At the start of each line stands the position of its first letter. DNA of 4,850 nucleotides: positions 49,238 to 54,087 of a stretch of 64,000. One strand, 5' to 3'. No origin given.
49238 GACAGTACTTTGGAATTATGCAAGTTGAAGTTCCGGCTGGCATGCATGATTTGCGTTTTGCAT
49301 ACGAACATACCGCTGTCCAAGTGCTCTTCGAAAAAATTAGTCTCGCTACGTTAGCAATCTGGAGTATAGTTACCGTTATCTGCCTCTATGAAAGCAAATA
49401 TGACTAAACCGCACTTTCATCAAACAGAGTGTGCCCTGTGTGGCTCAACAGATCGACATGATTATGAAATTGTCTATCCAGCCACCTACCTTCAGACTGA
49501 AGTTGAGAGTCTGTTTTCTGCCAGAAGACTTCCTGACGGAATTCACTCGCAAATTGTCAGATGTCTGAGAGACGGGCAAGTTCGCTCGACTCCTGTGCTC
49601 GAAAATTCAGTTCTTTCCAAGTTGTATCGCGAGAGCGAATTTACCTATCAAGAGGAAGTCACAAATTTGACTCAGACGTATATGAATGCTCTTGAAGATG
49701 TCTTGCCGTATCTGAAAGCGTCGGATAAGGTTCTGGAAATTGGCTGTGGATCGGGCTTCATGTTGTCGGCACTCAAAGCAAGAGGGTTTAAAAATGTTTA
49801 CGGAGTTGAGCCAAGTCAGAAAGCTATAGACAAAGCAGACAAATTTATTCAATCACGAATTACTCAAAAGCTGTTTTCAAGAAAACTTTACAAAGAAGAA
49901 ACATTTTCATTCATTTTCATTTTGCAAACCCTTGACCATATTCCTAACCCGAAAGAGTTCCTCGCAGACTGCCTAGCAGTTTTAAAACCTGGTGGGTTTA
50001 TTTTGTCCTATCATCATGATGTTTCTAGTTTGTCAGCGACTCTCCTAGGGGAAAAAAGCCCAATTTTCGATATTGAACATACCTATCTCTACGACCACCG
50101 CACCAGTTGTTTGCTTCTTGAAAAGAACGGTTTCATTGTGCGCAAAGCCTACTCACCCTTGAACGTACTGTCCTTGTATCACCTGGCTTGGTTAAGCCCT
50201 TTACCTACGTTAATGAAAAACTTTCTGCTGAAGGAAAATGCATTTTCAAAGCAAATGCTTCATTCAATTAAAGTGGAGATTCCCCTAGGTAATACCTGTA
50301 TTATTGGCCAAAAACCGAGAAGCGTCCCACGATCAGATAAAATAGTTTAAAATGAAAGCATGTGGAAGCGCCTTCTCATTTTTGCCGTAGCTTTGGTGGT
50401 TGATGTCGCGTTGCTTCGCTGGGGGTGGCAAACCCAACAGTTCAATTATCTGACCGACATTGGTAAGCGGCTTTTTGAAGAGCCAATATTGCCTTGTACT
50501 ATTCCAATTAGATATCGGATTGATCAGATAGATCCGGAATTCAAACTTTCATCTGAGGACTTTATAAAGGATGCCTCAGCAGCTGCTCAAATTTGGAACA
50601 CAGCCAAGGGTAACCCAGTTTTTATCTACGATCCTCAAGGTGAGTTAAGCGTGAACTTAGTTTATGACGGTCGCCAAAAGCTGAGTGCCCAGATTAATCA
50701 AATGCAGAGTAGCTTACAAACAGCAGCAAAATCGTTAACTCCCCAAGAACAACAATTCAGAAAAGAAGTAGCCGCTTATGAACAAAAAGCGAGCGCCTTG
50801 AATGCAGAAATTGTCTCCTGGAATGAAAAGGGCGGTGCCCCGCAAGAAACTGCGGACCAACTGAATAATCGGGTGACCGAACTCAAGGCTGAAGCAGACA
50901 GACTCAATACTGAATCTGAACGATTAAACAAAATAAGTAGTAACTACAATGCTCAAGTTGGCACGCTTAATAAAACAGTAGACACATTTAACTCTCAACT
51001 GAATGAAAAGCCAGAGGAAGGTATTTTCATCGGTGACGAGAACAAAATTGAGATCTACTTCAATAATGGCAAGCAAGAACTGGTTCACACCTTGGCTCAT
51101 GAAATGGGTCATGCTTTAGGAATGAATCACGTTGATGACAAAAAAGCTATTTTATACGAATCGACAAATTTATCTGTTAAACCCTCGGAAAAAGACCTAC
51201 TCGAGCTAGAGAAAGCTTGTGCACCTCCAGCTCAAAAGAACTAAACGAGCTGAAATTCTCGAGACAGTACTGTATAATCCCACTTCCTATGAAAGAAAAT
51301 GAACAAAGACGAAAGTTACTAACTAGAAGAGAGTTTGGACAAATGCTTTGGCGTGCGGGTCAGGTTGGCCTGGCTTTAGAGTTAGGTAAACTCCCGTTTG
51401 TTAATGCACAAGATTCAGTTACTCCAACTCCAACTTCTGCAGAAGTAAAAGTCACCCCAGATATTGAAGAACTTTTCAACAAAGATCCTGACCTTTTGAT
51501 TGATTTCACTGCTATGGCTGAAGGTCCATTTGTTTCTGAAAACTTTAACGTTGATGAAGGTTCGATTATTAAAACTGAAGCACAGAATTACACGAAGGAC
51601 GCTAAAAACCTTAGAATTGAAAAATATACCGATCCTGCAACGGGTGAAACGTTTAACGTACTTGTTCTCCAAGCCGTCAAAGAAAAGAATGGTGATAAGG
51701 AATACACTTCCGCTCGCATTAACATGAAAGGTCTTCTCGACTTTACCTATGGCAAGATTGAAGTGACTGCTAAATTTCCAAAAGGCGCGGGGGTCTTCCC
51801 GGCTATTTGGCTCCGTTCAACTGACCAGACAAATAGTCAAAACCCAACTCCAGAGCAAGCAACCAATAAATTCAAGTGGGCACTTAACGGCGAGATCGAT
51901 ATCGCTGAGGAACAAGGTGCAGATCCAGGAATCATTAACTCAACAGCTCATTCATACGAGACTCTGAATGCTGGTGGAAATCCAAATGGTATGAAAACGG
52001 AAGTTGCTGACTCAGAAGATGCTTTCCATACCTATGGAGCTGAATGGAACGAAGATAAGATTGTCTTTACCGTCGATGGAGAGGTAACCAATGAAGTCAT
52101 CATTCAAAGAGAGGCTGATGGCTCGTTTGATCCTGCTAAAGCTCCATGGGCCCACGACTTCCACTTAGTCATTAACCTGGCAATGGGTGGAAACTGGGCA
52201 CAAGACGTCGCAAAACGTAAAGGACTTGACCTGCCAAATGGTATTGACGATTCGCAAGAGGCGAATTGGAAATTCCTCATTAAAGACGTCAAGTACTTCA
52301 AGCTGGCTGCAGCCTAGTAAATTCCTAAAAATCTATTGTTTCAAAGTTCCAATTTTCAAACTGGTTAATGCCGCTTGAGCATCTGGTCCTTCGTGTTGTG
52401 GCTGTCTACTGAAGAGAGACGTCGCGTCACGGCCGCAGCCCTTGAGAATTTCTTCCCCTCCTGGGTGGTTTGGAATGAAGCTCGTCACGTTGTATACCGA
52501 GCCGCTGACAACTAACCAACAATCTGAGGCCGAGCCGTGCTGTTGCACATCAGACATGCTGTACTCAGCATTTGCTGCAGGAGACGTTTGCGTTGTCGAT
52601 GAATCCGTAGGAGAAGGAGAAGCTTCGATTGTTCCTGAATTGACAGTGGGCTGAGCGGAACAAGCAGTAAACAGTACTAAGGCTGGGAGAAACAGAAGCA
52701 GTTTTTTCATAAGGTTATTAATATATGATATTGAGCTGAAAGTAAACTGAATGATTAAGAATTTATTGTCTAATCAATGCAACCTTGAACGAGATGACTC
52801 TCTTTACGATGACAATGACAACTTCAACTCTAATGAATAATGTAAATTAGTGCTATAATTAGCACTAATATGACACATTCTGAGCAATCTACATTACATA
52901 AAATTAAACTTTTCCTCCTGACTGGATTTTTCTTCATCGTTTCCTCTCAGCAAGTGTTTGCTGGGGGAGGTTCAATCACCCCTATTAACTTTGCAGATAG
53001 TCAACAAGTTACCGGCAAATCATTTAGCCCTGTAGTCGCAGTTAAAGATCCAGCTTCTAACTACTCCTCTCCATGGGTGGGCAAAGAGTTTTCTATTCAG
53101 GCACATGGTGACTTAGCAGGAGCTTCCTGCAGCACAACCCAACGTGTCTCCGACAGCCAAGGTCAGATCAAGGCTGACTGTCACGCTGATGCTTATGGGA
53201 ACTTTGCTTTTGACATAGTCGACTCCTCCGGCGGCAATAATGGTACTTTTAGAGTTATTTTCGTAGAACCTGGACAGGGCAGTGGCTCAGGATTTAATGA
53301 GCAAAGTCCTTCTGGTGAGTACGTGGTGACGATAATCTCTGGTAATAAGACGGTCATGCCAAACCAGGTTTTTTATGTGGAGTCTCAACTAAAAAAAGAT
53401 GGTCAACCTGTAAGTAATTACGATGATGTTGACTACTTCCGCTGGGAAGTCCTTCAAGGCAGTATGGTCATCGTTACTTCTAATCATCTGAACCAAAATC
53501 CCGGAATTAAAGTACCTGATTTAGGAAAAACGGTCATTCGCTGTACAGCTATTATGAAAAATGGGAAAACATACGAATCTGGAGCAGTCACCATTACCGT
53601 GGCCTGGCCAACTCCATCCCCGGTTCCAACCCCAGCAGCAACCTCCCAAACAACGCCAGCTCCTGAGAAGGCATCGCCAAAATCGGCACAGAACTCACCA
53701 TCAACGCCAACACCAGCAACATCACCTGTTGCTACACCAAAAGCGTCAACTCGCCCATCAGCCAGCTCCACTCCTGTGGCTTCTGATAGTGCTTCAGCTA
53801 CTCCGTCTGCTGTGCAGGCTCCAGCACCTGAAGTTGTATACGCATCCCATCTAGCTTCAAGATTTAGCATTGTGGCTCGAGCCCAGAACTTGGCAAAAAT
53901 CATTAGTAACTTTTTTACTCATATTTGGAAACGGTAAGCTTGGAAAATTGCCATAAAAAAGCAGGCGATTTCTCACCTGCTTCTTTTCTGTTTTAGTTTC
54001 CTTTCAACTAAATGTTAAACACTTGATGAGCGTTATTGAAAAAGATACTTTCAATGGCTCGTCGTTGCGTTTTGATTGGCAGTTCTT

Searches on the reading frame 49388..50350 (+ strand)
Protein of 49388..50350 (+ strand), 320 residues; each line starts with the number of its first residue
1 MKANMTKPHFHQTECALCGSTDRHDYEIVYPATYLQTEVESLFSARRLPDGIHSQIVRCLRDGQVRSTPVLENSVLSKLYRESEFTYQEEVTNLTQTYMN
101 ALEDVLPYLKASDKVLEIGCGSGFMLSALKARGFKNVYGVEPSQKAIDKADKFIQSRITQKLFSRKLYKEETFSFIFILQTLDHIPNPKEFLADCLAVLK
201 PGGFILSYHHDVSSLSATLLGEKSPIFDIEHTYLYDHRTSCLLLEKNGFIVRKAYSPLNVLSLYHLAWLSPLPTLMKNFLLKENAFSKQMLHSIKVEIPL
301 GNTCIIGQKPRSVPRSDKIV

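Call 6: search_protein_families(library=pfam, proteins=[window:49388-50350:+], max_evalue=0.01)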
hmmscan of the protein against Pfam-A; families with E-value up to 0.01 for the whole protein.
window:49388-50350:+ (320 aa): 12 families
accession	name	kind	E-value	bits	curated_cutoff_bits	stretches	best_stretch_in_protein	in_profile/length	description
PF13489.12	Methyltransf_23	-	3.3e-22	79.4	27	1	96-252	7-162/164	Methyltransferase domain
PF08241.18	Methyltransf_11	-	1.2e-16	61.6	21.2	1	116-206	1-94/95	Methyltransferase domain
PF13649.12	Methyltransf_25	-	1.1e-13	52.1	27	1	115-203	1-97/97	Methyltransferase domain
PF08242.18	Methyltransf_12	-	1.4e-13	51.8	30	1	116-205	1-98/98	Methyltransferase domain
PF13847.12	Methyltransf_31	-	4.5e-10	39.8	27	1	110-212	2-115/145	Methyltransferase domain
PF07021.18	MetW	-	2.5e-07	31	21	1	103-198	5-101/193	Methionine biosynthesis protein MetW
PF08003.17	Methyltransf_9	-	0.00022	20.8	23.8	1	112-205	116-215/315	Protein of unknown function (DUF1698)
PF01135.25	PCMT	-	0.00026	21.3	20.3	1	79-157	42-121/210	Protein-L-isoaspartate(D-aspartate) O-methyltransferase (PCMT)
PF05724.17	TPMT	-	0.0006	20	26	1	88-169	19-95/218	Thiopurine S-methyltransferase (TPMT)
PF06325.19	PrmA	-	0.001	19.1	22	1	95-156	148-206/296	Ribosomal protein L11 methyltransferase (PrmA)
PF05219.18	DREV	-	0.0018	17.9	26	1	112-231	95-214/265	DREV methyltransferase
PF02390.23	Methyltransf_4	-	0.0033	17.3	24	0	115-156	5-47/173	Putative methyltransferase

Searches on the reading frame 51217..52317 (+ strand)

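Call 42: search_protein_families(library=pfam, proteins=[window:51217-52317:+], max_evalue=0.01)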
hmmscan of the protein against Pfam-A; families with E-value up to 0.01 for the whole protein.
window:51217-52317:+ (366 aa): 1 family
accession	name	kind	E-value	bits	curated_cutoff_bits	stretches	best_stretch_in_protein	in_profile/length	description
PF00722.28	Glyco_hydro_16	-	3.6e-17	62.8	22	1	163-330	29-165/175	Glycosyl hydrolases family 16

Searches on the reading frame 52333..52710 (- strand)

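Call 42: search_protein_families(library=pfam, proteins=[window:52333-52710:-], max_evalue=0.01)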
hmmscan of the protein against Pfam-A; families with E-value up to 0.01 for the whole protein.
window:52333-52710:- (125 aa): 1 family
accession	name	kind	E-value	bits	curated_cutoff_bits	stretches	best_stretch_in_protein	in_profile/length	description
PF00173.33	Cyt-b5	-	2e-19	69.8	23.7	1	52-124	2-74/74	Cytochrome b5-like Heme/Steroid binding domain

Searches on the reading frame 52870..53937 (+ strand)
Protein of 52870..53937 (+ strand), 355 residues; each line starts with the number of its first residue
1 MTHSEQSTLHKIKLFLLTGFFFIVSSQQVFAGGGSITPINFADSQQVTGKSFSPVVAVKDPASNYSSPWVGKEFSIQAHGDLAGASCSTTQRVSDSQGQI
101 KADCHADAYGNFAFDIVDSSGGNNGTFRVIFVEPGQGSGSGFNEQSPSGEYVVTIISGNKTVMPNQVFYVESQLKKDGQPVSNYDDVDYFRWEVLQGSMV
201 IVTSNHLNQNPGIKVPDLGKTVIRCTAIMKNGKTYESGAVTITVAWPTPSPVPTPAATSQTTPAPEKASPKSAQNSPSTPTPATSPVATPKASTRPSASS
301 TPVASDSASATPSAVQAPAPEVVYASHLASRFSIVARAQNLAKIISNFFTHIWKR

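Call 6: search_protein_families(library=pfam, proteins=[window:52870-53937:+], max_evalue=0.01)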
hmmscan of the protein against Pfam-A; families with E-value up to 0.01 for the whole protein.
window:52870-53937:+ (355 aa): 0 families

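Call 12: list_cluster_members(proteins=[P0001, window:52870-53934:+, window:30950-32674:-])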
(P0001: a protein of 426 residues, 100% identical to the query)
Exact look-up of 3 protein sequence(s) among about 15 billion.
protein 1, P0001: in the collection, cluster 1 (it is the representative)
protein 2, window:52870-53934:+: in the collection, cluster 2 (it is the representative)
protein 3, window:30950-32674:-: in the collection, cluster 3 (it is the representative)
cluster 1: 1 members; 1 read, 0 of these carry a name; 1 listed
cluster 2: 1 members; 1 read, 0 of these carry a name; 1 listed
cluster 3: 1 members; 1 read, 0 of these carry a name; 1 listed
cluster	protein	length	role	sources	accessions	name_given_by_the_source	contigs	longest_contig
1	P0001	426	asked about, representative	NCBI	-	-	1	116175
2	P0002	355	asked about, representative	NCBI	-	-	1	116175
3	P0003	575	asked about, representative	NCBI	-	-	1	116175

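Call 13: search_protein_families(library=ncbifam, proteins=[window:52870-53937:+], max_evalue=0.01)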
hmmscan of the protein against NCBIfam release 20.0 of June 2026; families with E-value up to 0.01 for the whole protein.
window:52870-53937:+ (355 aa): 0 families

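Call 55: search_protein_families(library=ncbifam, proteins=[L047:2420-3145:-, L053:9075-9839:-, L065:7458-8231:+, L067:6332-7084:+, L072:6379-7092:+], max_evalue=0.00001)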
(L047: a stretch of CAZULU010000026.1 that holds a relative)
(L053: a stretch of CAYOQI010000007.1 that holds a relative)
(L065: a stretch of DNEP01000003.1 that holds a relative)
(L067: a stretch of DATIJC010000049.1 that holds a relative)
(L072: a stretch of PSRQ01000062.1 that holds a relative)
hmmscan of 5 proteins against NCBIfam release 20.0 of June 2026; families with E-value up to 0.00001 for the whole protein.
L047:2420-3145:- (241 aa): 17 families
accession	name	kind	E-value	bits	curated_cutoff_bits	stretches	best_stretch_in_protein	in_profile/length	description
TIGR03937.1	PgaC_IcaA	equivalog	2.8e-20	72.7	422.3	1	6-123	40-154/407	poly-beta-1,6-N-acetyl-D-glucosamine synthase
NF007986.1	PRK10714.1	equivalog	1.1e-19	70.6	529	1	7-221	2-215/316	undecaprenyl-phosphate 4-deoxy-4-formamido-L-arabinose transferase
NF047588.1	GlcsyltransPgfSStrep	equivalog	2.2e-18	66.5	500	1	13-176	3-168/308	glycosyltransferase PgfS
TIGR04182.1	glyco_TIGR04182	equivalog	9.8e-14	51.4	325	1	13-215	2-199/293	S-layer glycoprotein N-glycosyltransferase AglJ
NF058614.1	PPMAGASynPpgS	equivalog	9.8e-14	51.3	370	1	15-219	4-209/226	polyprenyl-phospho-N-acetylgalactosaminyl synthase PpgS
NF041875.1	EPS_EpsD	equivalog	3.1e-12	46.5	370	1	14-124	2-106/325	exopolysaccharide biosynthesis glycosyltransferase EpsD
NF007482.0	PRK10073.1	equivalog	4.1e-12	45.7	423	1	10-123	5-114/334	glycosyltransferase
TIGR03965.1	mycofact_glyco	equivalog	6.7e-11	41.7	280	1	8-106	71-166/467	mycofactocin biosynthesis glycosyltransferase MftF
TIGR04283.1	glyco_like_mftF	equivalog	1.9e-10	40.7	182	1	13-129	1-107/221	TIGR04283 family arsenosugar biosynthesis glycosyltransferase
NF010496.0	PRK13915.1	equivalog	2.7e-10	39.8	262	1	7-106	27-128/307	glucosyl-3-phosphoglycerate synthase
NF047683.1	TeichurnBiosyTuaG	equivalog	1.1e-09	38.3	400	1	11-123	6-115/252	teichuronic acid biosynthesis protein TuaG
TIGR03469.1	HpnB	hypoth_equivalog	2.5e-09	36.6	379.25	1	11-126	44-167/386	hopene-associated glycosyltransferase HpnB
NF041391.1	DPhHxTase_Halo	equivalog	9.6e-09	34.5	375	1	41-209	22-186/213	dolichyl-phosphate hexose transferase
NF050050.1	ProtGlycPglI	equivalog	1.3e-06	28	500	1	12-121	3-110/306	GalNAc(5)-diNAcBac-PP-undecaprenol beta-1,3-glucosyltransferase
NF053739.1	GlytfEpsEBac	equivalog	1.5e-06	27.5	450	1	36-118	23-103/265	glycosyltransferase EpsE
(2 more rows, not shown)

L053:9075-9839:- (254 aa): 16 families
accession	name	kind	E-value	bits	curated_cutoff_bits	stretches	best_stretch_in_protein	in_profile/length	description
TIGR03937.1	PgaC_IcaA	equivalog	2.4e-21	76.2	422.3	1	9-128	38-157/407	poly-beta-1,6-N-acetyl-D-glucosamine synthase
NF047588.1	GlcsyltransPgfSStrep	equivalog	1.1e-19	70.9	500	1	18-180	3-167/308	glycosyltransferase PgfS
NF007986.1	PRK10714.1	equivalog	1.6e-18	66.8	529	1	14-225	4-214/316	undecaprenyl-phosphate 4-deoxy-4-formamido-L-arabinose transferase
NF007482.0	PRK10073.1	equivalog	8.8e-14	51.2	423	1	14-111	4-97/334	glycosyltransferase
TIGR03965.1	mycofact_glyco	equivalog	2.7e-12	46.3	280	1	11-129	69-184/467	mycofactocin biosynthesis glycosyltransferase MftF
TIGR04182.1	glyco_TIGR04182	equivalog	2.6e-11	43.5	325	1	19-220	3-199/293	S-layer glycoprotein N-glycosyltransferase AglJ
NF041875.1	EPS_EpsD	equivalog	3e-11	43.3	370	1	18-124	1-104/325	exopolysaccharide biosynthesis glycosyltransferase EpsD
TIGR04283.1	glyco_like_mftF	equivalog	4.9e-10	39.4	182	1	18-123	1-96/221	TIGR04283 family arsenosugar biosynthesis glycosyltransferase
NF047683.1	TeichurnBiosyTuaG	equivalog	8.3e-10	38.7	400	1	14-118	4-105/252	teichuronic acid biosynthesis protein TuaG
NF058614.1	PPMAGASynPpgS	equivalog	1.9e-09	37.3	370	1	20-218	4-203/226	polyprenyl-phospho-N-acetylgalactosaminyl synthase PpgS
TIGR03469.1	HpnB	hypoth_equivalog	4.7e-09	35.7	379.25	1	8-127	36-163/386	hopene-associated glycosyltransferase HpnB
NF050050.1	ProtGlycPglI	equivalog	2.6e-08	33.6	500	1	16-134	2-119/306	GalNAc(5)-diNAcBac-PP-undecaprenol beta-1,3-glucosyltransferase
NF010496.0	PRK13915.1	equivalog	7.1e-08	31.9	262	1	10-111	26-128/307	glucosyl-3-phosphoglycerate synthase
NF038302.1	EPS_HpsE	equivalog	2.5e-07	30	300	1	18-109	3-96/307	hormogonium polysaccharide biosynthesis glycosyltransferase HpsE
NF053739.1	GlytfEpsEBac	equivalog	3e-07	29.7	450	1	17-129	2-115/265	glycosyltransferase EpsE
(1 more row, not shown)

L065:7458-8231:+ (257 aa): 13 families
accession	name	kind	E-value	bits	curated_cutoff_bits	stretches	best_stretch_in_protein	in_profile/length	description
TIGR03937.1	PgaC_IcaA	equivalog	7.1e-20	71.3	422.3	1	19-133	38-149/407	poly-beta-1,6-N-acetyl-D-glucosamine synthase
NF007986.1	PRK10714.1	equivalog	4.9e-16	58.6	529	1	22-229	2-208/316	undecaprenyl-phosphate 4-deoxy-4-formamido-L-arabinose transferase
NF047588.1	GlcsyltransPgfSStrep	equivalog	1.8e-13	50.4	500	1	28-189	3-166/308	glycosyltransferase PgfS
TIGR04182.1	glyco_TIGR04182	equivalog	8.9e-12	45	325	1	29-230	3-199/293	S-layer glycoprotein N-glycosyltransferase AglJ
NF041875.1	EPS_EpsD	equivalog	1.1e-11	44.7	370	1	28-132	1-102/325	exopolysaccharide biosynthesis glycosyltransferase EpsD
TIGR04283.1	glyco_like_mftF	equivalog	7.8e-11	42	182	1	28-128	1-91/221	TIGR04283 family arsenosugar biosynthesis glycosyltransferase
NF007482.0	PRK10073.1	equivalog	3.4e-10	39.4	423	1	22-123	2-99/334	glycosyltransferase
NF047683.1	TeichurnBiosyTuaG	equivalog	2.7e-09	37.1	400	1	26-137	6-114/252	teichuronic acid biosynthesis protein TuaG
NF038302.1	EPS_HpsE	equivalog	3.2e-09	36.2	300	1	28-120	3-97/307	hormogonium polysaccharide biosynthesis glycosyltransferase HpsE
TIGR03965.1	mycofact_glyco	equivalog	1.6e-07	30.6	280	1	21-135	69-180/467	mycofactocin biosynthesis glycosyltransferase MftF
NF010496.0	PRK13915.1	equivalog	5.6e-07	28.9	262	1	22-79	27-84/307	glucosyl-3-phosphoglycerate synthase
NF058614.1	PPMAGASynPpgS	equivalog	1.3e-06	28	370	1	30-145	4-114/226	polyprenyl-phospho-N-acetylgalactosaminyl synthase PpgS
NF045692.1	OglycostaseCruG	equivalog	3.1e-06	26.4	600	1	13-121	28-139/386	2'-O-glycosyltransferase CruG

L067:6332-7084:+ (250 aa): 13 families
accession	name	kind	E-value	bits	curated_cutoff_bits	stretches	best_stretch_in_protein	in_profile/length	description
NF047588.1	GlcsyltransPgfSStrep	equivalog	2.5e-17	63.1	500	1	25-181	3-161/308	glycosyltransferase PgfS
TIGR03937.1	PgaC_IcaA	equivalog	2.3e-16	59.8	422.3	1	22-162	44-185/407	poly-beta-1,6-N-acetyl-D-glucosamine synthase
NF007986.1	PRK10714.1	equivalog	5.4e-16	58.5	529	1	22-227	5-209/316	undecaprenyl-phosphate 4-deoxy-4-formamido-L-arabinose transferase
NF007482.0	PRK10073.1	equivalog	5.7e-12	45.3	423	1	21-122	4-101/334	glycosyltransferase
NF041875.1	EPS_EpsD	equivalog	7.7e-12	45.2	370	1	25-128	1-101/325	exopolysaccharide biosynthesis glycosyltransferase EpsD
NF041391.1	DPhHxTase_Halo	equivalog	1.9e-10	40.1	375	1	31-225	3-189/213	dolichyl-phosphate hexose transferase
NF058614.1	PPMAGASynPpgS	equivalog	1.5e-09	37.6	370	1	27-106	4-72/226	polyprenyl-phospho-N-acetylgalactosaminyl synthase PpgS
TIGR04283.1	glyco_like_mftF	equivalog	9e-09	35.2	182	1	25-129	1-95/221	TIGR04283 family arsenosugar biosynthesis glycosyltransferase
TIGR04182.1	glyco_TIGR04182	equivalog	1.3e-08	34.6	325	1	26-227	3-199/293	S-layer glycoprotein N-glycosyltransferase AglJ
TIGR03965.1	mycofact_glyco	equivalog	5.5e-08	32.1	280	1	16-118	67-166/467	mycofactocin biosynthesis glycosyltransferase MftF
NF047683.1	TeichurnBiosyTuaG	equivalog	9.5e-08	32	400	1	23-136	6-116/252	teichuronic acid biosynthesis protein TuaG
NF038302.1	EPS_HpsE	equivalog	1e-07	31.2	300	1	24-116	2-96/307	hormogonium polysaccharide biosynthesis glycosyltransferase HpsE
NF010496.0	PRK13915.1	equivalog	1.3e-07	31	262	1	23-118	31-128/307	glucosyl-3-phosphoglycerate synthase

L072:6379-7092:+ (237 aa): 18 families
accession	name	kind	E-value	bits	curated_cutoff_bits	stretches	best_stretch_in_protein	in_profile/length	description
TIGR03937.1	PgaC_IcaA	equivalog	1.1e-18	67.5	422.3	1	8-124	42-155/407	poly-beta-1,6-N-acetyl-D-glucosamine synthase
NF047588.1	GlcsyltransPgfSStrep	equivalog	7.8e-18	64.7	500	1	13-175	3-167/308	glycosyltransferase PgfS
NF007986.1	PRK10714.1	equivalog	2.3e-17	63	529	1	8-214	3-208/316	undecaprenyl-phosphate 4-deoxy-4-formamido-L-arabinose transferase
NF007482.0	PRK10073.1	equivalog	1.2e-14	54.1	423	1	8-107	3-98/334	glycosyltransferase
TIGR04283.1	glyco_like_mftF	equivalog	1.8e-10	40.8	182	1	13-127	1-105/221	TIGR04283 family arsenosugar biosynthesis glycosyltransferase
NF041875.1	EPS_EpsD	equivalog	3.6e-10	39.8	370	1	13-113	1-98/325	exopolysaccharide biosynthesis glycosyltransferase EpsD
NF047683.1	TeichurnBiosyTuaG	equivalog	9.1e-10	38.6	400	1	7-115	2-107/252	teichuronic acid biosynthesis protein TuaG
TIGR04182.1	glyco_TIGR04182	equivalog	1.2e-09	37.9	325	1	14-215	3-199/293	S-layer glycoprotein N-glycosyltransferase AglJ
TIGR03965.1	mycofact_glyco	equivalog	2.1e-09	36.8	280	1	9-106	72-166/467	mycofactocin biosynthesis glycosyltransferase MftF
NF010496.0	PRK13915.1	equivalog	2.8e-09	36.5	262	1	8-106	28-128/307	glucosyl-3-phosphoglycerate synthase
TIGR03469.1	HpnB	hypoth_equivalog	1.1e-08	34.5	379.25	1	12-124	45-165/386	hopene-associated glycosyltransferase HpnB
NF041391.1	DPhHxTase_Halo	equivalog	1.6e-08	33.8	375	1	19-207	3-184/213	dolichyl-phosphate hexose transferase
NF053739.1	GlytfEpsEBac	equivalog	2.1e-08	33.5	450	1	14-104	4-92/265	glycosyltransferase EpsE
NF058614.1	PPMAGASynPpgS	equivalog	4.2e-08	32.9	370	1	15-129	4-113/226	polyprenyl-phospho-N-acetylgalactosaminyl synthase PpgS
NF045692.1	OglycostaseCruG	equivalog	1.5e-06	27.4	600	1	7-147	37-177/386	2'-O-glycosyltransferase CruG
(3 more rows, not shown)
